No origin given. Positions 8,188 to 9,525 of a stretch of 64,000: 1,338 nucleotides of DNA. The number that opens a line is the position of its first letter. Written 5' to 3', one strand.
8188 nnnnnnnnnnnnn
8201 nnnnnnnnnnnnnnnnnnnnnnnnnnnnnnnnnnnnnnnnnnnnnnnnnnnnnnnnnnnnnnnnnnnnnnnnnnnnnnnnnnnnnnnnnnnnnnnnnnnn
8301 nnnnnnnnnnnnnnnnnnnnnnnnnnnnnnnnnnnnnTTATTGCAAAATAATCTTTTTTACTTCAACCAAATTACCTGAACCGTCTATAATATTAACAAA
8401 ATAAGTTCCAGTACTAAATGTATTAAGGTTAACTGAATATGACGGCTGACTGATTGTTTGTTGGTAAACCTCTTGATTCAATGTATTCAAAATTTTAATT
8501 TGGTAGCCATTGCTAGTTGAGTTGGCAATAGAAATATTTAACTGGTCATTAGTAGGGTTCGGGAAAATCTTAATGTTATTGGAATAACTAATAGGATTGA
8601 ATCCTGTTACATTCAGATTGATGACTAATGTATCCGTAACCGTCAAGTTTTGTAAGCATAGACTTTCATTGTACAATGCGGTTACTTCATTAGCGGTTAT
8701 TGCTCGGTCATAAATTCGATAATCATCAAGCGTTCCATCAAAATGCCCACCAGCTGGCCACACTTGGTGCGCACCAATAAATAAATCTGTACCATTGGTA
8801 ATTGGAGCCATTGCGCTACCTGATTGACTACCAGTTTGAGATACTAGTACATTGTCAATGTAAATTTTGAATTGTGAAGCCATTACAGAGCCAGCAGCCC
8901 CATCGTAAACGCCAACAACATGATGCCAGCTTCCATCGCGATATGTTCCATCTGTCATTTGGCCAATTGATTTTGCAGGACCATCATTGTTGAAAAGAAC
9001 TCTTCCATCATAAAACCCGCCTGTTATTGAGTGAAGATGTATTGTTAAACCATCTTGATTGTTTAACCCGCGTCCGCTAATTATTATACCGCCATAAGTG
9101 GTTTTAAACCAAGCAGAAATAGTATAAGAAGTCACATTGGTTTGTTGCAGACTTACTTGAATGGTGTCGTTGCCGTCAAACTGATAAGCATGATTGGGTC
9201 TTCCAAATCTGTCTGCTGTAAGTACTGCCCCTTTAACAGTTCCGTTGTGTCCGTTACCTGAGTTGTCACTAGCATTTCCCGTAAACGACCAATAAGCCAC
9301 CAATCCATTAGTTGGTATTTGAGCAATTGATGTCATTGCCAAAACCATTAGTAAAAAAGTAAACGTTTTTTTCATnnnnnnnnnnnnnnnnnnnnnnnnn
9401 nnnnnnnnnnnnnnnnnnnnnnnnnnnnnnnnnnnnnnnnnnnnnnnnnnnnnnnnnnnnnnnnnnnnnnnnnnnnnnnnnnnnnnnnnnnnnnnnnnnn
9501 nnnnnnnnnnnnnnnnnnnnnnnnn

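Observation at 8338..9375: T9SS-secreted LamG-fold protein carried as cargo of the mobile element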

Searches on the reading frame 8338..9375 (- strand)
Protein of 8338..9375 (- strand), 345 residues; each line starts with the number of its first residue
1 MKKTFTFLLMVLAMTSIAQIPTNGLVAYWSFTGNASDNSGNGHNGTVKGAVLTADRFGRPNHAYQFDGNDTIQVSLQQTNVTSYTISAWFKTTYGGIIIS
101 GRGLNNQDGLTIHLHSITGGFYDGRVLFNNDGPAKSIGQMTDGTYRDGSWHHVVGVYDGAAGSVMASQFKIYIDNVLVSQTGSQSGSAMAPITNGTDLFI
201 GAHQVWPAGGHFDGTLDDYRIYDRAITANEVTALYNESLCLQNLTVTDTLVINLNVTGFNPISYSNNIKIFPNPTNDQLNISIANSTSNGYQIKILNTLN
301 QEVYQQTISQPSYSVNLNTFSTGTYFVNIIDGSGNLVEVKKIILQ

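Call 6: search_protein_families(library=pfam, proteins=[window:8338-9375:-], max_evalue=0.01)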
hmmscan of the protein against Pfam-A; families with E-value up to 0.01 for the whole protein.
window:8338-9375:- (345 aa): 4 families
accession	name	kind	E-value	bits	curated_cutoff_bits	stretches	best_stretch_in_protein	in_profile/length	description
PF13385.13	Laminin_G_3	-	1e-21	78.1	27.6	1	67-231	2-150/151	Concanavalin A-like lectin/glucanases superfamily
PF18962.6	Por_Secre_tail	-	4.1e-12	46.7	27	1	270-343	1-74/75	Secretion system C-terminal sorting domain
PF02210.31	Laminin_G_2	-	0.00021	22.2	22.9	1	117-221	21-123/126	Laminin G domain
PF11589.14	DUF3244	-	0.0028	18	25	1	276-336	28-90/96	Domain of unknown function (DUF3244)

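Call 7: search_protein_families(library=ncbifam, proteins=[window:8338-9375:-], max_evalue=0.01)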
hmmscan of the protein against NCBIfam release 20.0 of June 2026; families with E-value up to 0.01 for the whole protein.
window:8338-9375:- (345 aa): 4 families
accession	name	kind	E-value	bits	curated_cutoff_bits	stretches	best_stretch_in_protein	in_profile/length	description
TIGR04183.1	Por_Secre_tail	domain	3.5e-10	39.7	23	1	270-345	1-72/72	T9SS type A sorting domain-containing protein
NF038113.1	T9SSA_dep_M36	equivalog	5.8e-08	31.3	885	1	255-344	781-868/869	T9SS-dependent M36 family metallopeptidase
NF052521.1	TafC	equivalog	1.3e-06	27.8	410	1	140-238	274-363/373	TafC family fimbrial protein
NF050177.1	TapA_OM_Porphy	equivalog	0.0091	14.8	500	0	265-338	468-539/544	TapA/TapC family T9SS-dependent outer membrane protein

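Call 16: find_homologous_proteins(query=window:8338-9375:-)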
Query window:8338-9375:- (345 aa): 1092 proteins with E <= 0.001 among 2900 candidates; the best 120 are listed.
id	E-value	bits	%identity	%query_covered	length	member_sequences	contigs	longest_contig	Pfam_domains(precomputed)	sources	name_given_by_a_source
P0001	4.3e-217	738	100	96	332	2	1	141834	PF13385.14,PF18962.8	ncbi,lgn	ncbi:MAG: LamG-like jellyroll fold domain-containing protein [Flavobacteriales bacterium]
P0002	1.4e-113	397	54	100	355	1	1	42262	PF13385.14,PF18962.8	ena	-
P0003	1.0e-107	378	54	100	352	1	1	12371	PF13385.14,PF18962.8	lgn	-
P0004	1.1e-106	375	51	68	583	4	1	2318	PF13385.14,PF18962.8,PF02973.23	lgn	-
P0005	7.2e-105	369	48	95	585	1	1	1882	PF00354.25,PF13385.14,PF18962.8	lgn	-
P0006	7.8e-105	369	51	100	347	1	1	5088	PF13385.14,PF18962.8,PF02973.23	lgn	-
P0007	1.5e-104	368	51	100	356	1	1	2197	PF13385.14,PF18962.8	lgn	-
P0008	7.6e-99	349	51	100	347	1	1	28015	PF13385.14,PF18962.8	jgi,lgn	-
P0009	5.0e-98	346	50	100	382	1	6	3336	PF13385.14,PF18962.8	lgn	-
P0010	1.1e-91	325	42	94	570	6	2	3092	PF13385.14,PF18962.8,PF02210.32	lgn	-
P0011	1.3e-91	325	49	100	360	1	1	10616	PF13385.14,PF18962.8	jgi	jgi:hypothetical protein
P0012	2.5e-91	324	48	100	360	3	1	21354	PF13385.14,PF18962.8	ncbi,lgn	-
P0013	1.1e-90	322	49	100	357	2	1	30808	PF13385.14,PF18962.8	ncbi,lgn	-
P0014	2.4e-90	321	51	96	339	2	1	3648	PF13385.14,PF18962.8,PF02210.32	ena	-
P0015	6.9e-89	316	40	93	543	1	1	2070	PF13385.14,PF18962.8,PF02210.32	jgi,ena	-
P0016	7.3e-87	310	43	94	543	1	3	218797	PF13385.14,PF18962.8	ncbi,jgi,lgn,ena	jgi:hypothetical protein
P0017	6.4e-86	307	49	100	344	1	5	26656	PF13385.14,PF18962.8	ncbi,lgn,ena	-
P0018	4.4e-84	300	44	100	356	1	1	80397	PF13385.14,PF18962.8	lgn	-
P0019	1.2e-83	299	46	100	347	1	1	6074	PF13385.14,PF18962.8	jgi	jgi:hypothetical protein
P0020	2.7e-83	298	41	94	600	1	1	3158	PF00354.25,PF13385.14,PF18962.8,PF02973.23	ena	-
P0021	1.2e-81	292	51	69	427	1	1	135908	PF13385.14,PF18962.8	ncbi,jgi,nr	ncbi:MAG TPA: T9SS type A sorting domain-containing protein [Bacteroidia bacterium]|nr:T9SS type A s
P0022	3.3e-78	281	38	97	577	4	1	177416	PF00354.25,PF13385.14,PF18962.8,PF02973.23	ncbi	-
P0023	4.6e-78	281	41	94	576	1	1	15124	PF00354.25,PF13385.14,PF18962.8,PF02973.23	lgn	-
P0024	1.1e-77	279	43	100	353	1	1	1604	PF13385.14,PF18962.8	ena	-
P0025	1.2e-77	279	39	98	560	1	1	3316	PF07953.21,PF13385.14,PF18962.8,PF02973.23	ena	-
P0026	1.7e-77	279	44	96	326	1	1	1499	PF13385.14,PF18962.8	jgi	jgi:hypothetical protein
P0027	2.7e-77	278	41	94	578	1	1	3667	PF00354.25,PF13385.14,PF18962.8,PF02973.23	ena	-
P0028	3.8e-77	278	36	95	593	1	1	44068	PF13385.14,PF18962.8,PF02973.23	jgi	jgi:hypothetical protein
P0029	4.3e-77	278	42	100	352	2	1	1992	PF13385.14,PF18962.8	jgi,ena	jgi:hypothetical protein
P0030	1.3e-76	276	38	94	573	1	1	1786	PF07953.21,PF00354.25,PF13385.14,PF18962.8,PF02973.23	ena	-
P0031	1.9e-76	275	38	94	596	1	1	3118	PF00354.25,PF13385.14,PF18962.8,PF02973.23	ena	-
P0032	2.1e-76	275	38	95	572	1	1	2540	PF00354.25,PF13385.14,PF18962.8,PF02973.23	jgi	jgi:hypothetical protein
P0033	2.1e-76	275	41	96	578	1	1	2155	PF00354.25,PF13385.14,PF18962.8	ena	-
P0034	2.9e-76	275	40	95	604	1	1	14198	PF00354.25,PF13385.14,PF18962.8,PF02973.23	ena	-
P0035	3.5e-76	275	42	94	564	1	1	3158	PF00354.25,PF13385.14,PF18962.8,PF02973.23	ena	-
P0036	3.5e-76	275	44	100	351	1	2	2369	PF13385.14,PF18962.8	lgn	-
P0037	5.2e-76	274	41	94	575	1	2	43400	PF00354.25,PF13385.14,PF18962.8,PF02210.32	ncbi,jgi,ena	jgi:hypothetical protein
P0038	6.7e-76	274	36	97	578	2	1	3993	PF13385.14,PF18962.8,PF02973.23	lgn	-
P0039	7.6e-76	273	39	94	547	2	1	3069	PF07953.21,PF13385.14,PF18962.8,PF02973.23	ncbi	-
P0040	1.5e-75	272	38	100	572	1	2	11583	PF00354.25,PF13385.14,PF18962.8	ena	-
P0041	2.9e-75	271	41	94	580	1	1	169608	PF13385.14,PF18962.8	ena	-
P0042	3.1e-75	271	41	94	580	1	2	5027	PF13385.14,PF18962.8,PF02973.23,PF02210.32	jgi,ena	-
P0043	4.6e-75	271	41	94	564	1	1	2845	PF00354.25,PF13385.14,PF18962.8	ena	-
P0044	4.8e-75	271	41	94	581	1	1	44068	PF13385.14,PF18962.8,PF02973.23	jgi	jgi:hypothetical protein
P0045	9.4e-75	270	37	100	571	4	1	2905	PF00354.25,PF13385.14,PF18962.8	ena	-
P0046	1.1e-74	270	42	94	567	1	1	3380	PF13385.14,PF18962.8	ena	-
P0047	1.2e-74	269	39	95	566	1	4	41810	PF00354.25,PF13385.14,PF18962.8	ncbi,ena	-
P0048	4.6e-74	268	36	94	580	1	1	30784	PF07953.21,PF13385.14,PF18962.8,PF02973.23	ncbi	-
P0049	5.6e-74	267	43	100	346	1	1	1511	PF13385.14,PF18962.8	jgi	jgi:hypothetical protein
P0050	8.1e-74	267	41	94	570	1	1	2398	PF00354.25,PF13385.14,PF18962.8,PF02973.23,PF02210.32,PF00054.31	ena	-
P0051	1.2e-73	266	37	100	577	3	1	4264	PF13385.14,PF18962.8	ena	-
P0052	1.2e-73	266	40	94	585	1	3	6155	PF13385.14,PF18962.8,PF02973.23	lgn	-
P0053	1.4e-73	266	39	94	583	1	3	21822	PF07953.21,PF00354.25,PF13385.14,PF18962.8,PF02973.23,PF02210.32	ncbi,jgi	jgi:hypothetical protein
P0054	1.8e-73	266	40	94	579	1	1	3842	PF13385.14,PF18962.8,PF02973.23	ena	-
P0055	2.4e-73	265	40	94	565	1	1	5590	PF13385.14,PF18962.8,PF02973.23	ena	-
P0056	2.5e-73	265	41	95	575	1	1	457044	PF00354.25,PF13385.14,PF18962.8,PF02973.23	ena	-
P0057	2.7e-73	265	38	94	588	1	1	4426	PF00354.25,PF13385.14,PF18962.8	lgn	-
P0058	3.7e-73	265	38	100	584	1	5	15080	PF00354.25,PF13385.14,PF18962.8,PF02973.23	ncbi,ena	-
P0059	5.9e-73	264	43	100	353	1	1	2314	PF13385.14,PF18962.8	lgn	-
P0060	6.8e-73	264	38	97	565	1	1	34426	PF13385.14,PF18962.8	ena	-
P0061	7.8e-73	264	42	94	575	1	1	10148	PF13385.14,PF18962.8,PF02973.23,PF02210.32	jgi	jgi:hypothetical protein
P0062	8.6e-73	263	38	94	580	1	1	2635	PF00354.25,PF13385.14,PF18962.8,PF02973.23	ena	-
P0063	1.1e-72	263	39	94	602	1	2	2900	PF00354.25,PF13385.14,PF18962.8,PF02210.32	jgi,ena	jgi:hypothetical protein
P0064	1.9e-72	262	38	100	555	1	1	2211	PF07953.21,PF13385.14,PF18962.8,PF02973.23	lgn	-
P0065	1.9e-72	262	39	94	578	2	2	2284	PF00354.25,PF13385.14,PF18962.8,PF02973.23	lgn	-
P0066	2.4e-72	262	39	94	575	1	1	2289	PF00354.25,PF13385.14,PF18962.8,PF02973.23,PF02210.32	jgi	jgi:hypothetical protein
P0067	2.5e-72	262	40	94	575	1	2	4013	PF13385.14,PF18962.8,PF02973.23,PF02210.32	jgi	jgi:hypothetical protein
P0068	3.4e-72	261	40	94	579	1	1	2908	PF00354.25,PF13385.14,PF18962.8,PF02973.23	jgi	jgi:hypothetical protein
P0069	3.7e-72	261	40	94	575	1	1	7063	PF13385.14,PF18962.8,PF02973.23,PF02210.32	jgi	jgi:hypothetical protein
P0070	3.8e-72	261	42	94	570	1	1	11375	PF00354.25,PF13385.14,PF18962.8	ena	-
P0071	4.0e-72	261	46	71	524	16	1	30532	PF13385.14,PF18962.8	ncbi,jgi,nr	ncbi:MAG: hypothetical protein FJX84_03940 [Bacteroidetes bacterium]|nr:hypothetical protein [Bacter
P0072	4.7e-72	261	39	94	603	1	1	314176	PF00354.25,PF13385.14,PF18962.8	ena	-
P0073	5.0e-72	261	41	94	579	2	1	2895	PF13385.14,PF18962.8,PF02973.23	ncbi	-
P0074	5.2e-72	261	41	94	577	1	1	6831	PF00354.25,PF13385.14,PF18962.8,PF02973.23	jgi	jgi:hypothetical protein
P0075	6.2e-72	261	38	94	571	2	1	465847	PF00354.25,PF13385.14,PF18962.8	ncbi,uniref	ncbi:LamG-like jellyroll fold domain-containing protein [Flavobacterium sp.]|uniref:LamG-like jellyr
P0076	7.9e-72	260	41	94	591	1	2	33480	PF00354.25,PF13385.14,PF18962.8,PF02973.23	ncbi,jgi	ncbi:MAG: hypothetical protein RL516_2118 [Bacteroidota bacterium]|jgi:hypothetical protein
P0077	8.1e-72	260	39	95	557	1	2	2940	PF00354.25,PF13385.14,PF18962.8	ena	-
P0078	1.1e-71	260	37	95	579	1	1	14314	PF13385.14,PF18962.8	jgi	-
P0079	1.1e-71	260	41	94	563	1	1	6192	PF00354.25,PF13385.14,PF18962.8,PF02973.23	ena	-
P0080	1.1e-71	260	36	94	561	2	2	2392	PF00354.25,PF13385.14,PF18962.8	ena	-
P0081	1.3e-71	259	41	93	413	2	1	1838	PF07953.21,PF13385.14,PF18962.8,PF02973.23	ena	-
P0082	1.4e-71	259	42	100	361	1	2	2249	PF13385.14,PF18962.8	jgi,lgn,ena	jgi:hypothetical protein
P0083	1.5e-71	259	43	96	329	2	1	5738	PF13385.14,PF18962.8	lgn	-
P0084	1.8e-71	259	39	95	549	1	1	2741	PF00354.25,PF13385.14,PF18962.8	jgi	-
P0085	2.5e-71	259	40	94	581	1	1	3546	PF00354.25,PF13385.14,PF18962.8,PF02973.23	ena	-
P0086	3.0e-71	258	40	94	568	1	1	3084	PF00354.25,PF13385.14,PF18962.8,PF02973.23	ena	-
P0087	3.4e-71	258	40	94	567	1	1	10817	PF00354.25,PF13385.14,PF18962.8,PF02973.23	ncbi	-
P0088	3.5e-71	258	39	95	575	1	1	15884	PF00354.25,PF13385.14,PF18962.8,PF02973.23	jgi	jgi:hypothetical protein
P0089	4.0e-71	258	42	100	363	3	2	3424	PF13385.14,PF18962.8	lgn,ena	-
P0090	4.9e-71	258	38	94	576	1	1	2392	PF13385.14,PF18962.8,PF02973.23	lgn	-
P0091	9.5e-71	257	39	94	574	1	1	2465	PF00354.25,PF13385.14,PF18962.8,PF02973.23,PF02210.32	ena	-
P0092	1.3e-70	256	38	95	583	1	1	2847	PF13385.14,PF18962.8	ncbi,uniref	ncbi:MAG: LamG-like jellyroll fold domain-containing protein [Flavobacterium sp.]|uniref:LamG-like j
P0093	1.7e-70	256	41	94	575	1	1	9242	PF00354.25,PF13385.14,PF18962.8,PF02973.23,PF02210.32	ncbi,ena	-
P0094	2.2e-70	255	39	94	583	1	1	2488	PF13385.14,PF18962.8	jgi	-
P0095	2.3e-70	255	38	94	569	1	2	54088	PF00354.25,PF13385.14,PF18962.8,PF02973.23,PF02210.32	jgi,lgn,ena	-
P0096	2.5e-70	255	38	94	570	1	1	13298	PF00354.25,PF13385.14,PF18962.8,PF02973.23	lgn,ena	-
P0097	2.8e-70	255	36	94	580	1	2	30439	PF00354.25,PF13385.14,PF18962.8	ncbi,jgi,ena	jgi:hypothetical protein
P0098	2.9e-70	255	37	95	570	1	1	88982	PF13385.14,PF18962.8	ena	-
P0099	3.4e-70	255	36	95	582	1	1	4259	PF13385.14,PF18962.8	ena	-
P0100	3.6e-70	255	40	94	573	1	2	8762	PF07953.21,PF00354.25,PF13385.14,PF18962.8,PF02973.23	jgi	jgi:hypothetical protein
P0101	4.5e-70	254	43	97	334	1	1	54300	PF13385.14,PF18962.8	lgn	-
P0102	7.7e-70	254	39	94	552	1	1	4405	PF00354.25,PF13385.14,PF18962.8,PF02973.23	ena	-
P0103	1.5e-69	253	39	94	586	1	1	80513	PF13385.14,PF18962.8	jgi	jgi:hypothetical protein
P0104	1.5e-69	253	43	95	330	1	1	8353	PF13385.14,PF18962.8,PF02210.32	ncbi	-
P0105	1.8e-69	252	41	100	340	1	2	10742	PF13385.14,PF18962.8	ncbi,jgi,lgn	jgi:hypothetical protein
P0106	1.9e-69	252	39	94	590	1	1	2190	PF00354.25,PF13385.14,PF18962.8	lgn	-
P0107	2.0e-69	252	43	94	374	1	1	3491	PF13385.14,PF18962.8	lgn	-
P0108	2.7e-69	252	36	93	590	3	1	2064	PF13385.14,PF18962.8,PF02973.23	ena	-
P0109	3.5e-69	251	38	94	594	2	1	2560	PF13385.14,PF18962.8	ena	-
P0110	4.2e-69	251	41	100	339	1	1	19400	PF13385.14,PF18962.8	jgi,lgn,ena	-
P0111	4.4e-69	251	36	94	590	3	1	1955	PF00354.25,PF13385.14,PF18962.8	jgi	jgi:hypothetical protein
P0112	7.2e-69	250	37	95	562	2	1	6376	PF00354.25,PF13385.14,PF18962.8,PF02973.23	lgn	-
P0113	7.3e-69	250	37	95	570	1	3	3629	PF13385.14,PF18962.8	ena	-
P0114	8.3e-69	250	36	94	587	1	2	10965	PF00354.25,PF13385.14,PF18962.8,PF02973.23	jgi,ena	-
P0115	8.6e-69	250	37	95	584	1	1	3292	PF00354.25,PF13385.14,PF18962.8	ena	-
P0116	9.2e-69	250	37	94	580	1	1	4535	PF00354.25,PF13385.14,PF18962.8,PF02973.23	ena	-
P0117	1.2e-68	250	38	95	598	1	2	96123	PF13385.14,PF18962.8,PF02973.23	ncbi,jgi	jgi:hypothetical protein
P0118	1.3e-68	250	39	94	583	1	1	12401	PF00354.25,PF13385.14,PF18962.8,PF02973.23,PF02210.32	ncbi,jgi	jgi:hypothetical protein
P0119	1.4e-68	250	37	96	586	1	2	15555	PF13385.14,PF18962.8,PF02973.23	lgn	-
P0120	1.7e-68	249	40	94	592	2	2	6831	PF00354.25,PF13385.14,PF18962.8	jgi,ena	-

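Call 17: find_encoding_contigs(protein=P0002, flank=8000, max_places=3)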
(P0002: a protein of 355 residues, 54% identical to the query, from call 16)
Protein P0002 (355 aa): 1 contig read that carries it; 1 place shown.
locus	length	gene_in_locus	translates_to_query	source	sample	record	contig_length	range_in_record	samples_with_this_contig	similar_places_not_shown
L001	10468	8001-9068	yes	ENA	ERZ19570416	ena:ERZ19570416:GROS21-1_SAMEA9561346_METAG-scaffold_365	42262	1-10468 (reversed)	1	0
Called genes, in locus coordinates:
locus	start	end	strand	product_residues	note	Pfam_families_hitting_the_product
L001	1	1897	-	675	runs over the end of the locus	PF18962:Por_Secre_tail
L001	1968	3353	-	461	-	PF00375:SDF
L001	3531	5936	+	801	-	-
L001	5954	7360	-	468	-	PF00919:UPF0004, PF04055:Radical_SAM, PF01938:TRAM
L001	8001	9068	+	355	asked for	PF13385:Laminin_G_3, PF18962:Por_Secre_tail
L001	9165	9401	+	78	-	-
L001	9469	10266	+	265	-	PF11185:DUF2971 (faint)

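Call 18: find_encoding_contigs(protein=P0003, flank=8000, max_places=3)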
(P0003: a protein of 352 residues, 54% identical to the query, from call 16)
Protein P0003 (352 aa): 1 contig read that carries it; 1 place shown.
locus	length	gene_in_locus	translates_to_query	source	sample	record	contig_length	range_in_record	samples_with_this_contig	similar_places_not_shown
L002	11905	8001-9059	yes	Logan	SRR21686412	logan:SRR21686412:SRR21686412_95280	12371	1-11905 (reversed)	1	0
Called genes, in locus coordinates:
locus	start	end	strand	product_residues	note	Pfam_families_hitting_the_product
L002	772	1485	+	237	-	PF01022:HTH_5 (faint), PF02796:HTH_7 (faint), PF13518:HTH_28 (faint)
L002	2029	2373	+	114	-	-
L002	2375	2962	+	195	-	PF18760:ART-PolyVal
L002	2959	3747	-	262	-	PF05265:DUF723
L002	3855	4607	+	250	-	PF14243:R2K_3, PF18299:R2K_2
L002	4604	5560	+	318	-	PF13671:AAA_33 (weak)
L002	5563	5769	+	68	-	-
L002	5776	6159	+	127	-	PF00293:NUDIX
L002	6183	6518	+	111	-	-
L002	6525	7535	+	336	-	PF09511:RNA_lig_T4_1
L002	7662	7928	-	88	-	PF01381:HTH_3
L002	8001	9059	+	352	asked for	PF13385:Laminin_G_3, PF18962:Por_Secre_tail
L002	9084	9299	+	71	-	PF13560:HTH_31, PF12844:HTH_19 (weak), PF01381:HTH_3, PF13443:HTH_26 (weak)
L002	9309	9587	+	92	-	-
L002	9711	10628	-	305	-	PF12760:Zn_ribbon_IS1595 (weak), PF12762:DDE_Tnp_IS1595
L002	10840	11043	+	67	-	-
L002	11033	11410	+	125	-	-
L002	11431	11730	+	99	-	-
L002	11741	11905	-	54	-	?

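Call 19: find_encoding_contigs(protein=P0008, flank=8000, max_places=2)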
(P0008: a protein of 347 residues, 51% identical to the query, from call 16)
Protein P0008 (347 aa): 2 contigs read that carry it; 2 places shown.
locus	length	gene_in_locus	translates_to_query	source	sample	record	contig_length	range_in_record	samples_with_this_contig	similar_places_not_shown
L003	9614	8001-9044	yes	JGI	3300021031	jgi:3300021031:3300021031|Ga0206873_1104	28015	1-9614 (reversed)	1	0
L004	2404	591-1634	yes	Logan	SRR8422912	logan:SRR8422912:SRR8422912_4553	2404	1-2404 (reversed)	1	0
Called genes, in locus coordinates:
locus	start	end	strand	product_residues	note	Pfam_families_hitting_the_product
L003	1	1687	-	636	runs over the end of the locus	PF00239:Resolvase, PF07508:Recombinase, PF13408:Zn_ribbon_recom (weak)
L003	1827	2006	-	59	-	-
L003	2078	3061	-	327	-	-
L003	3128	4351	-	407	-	PF09903:DUF2130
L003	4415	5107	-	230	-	PF11074:DUF2779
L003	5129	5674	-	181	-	-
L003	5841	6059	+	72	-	PF01381:HTH_3 (weak)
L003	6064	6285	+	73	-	PF13560:HTH_31 (weak), PF12844:HTH_19, PF01381:HTH_3, PF13443:HTH_26 (weak)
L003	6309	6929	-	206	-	-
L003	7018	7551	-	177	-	-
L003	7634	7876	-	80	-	PF01381:HTH_3 (weak)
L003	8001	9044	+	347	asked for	PF13385:Laminin_G_3, PF18962:Por_Secre_tail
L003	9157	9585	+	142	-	-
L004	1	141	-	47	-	?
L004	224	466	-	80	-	PF01381:HTH_3 (weak)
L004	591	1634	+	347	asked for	PF13385:Laminin_G_3, PF18962:Por_Secre_tail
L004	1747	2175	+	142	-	-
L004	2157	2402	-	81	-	?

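Call 20: find_encoding_contigs(protein=P0013, flank=8000, max_places=2)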
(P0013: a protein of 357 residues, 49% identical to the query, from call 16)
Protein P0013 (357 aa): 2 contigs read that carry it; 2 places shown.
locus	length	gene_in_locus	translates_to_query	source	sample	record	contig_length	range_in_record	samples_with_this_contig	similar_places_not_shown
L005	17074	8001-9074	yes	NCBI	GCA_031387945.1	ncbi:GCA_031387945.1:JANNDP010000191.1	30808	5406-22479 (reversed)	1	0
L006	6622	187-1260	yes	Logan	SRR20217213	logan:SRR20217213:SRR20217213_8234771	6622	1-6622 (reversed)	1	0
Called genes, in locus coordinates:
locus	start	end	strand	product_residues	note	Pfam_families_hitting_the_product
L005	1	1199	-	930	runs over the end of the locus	PF04313:HSDR_N (weak), PF04851:ResIII, PF00270:DEAD, PF18766:SWI2_SNF2, PF00271:Helicase_C (weak), PF08463:EcoEI_R_C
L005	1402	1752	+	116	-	-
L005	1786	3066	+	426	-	PF09903:DUF2130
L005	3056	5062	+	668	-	PF11074:DUF2779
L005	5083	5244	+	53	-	-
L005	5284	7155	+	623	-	PF00239:Resolvase, PF07508:Recombinase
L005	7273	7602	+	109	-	-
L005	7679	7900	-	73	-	PF13560:HTH_31, PF12844:HTH_19 (weak), PF01381:HTH_3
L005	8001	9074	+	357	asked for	PF13385:Laminin_G_3, PF18962:Por_Secre_tail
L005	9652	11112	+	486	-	PF02661:Fic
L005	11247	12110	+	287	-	PF13578:Methyltransf_24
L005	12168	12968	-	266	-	-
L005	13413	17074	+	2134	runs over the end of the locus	-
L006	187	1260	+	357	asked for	PF13385:Laminin_G_3, PF18962:Por_Secre_tail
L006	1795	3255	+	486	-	PF02661:Fic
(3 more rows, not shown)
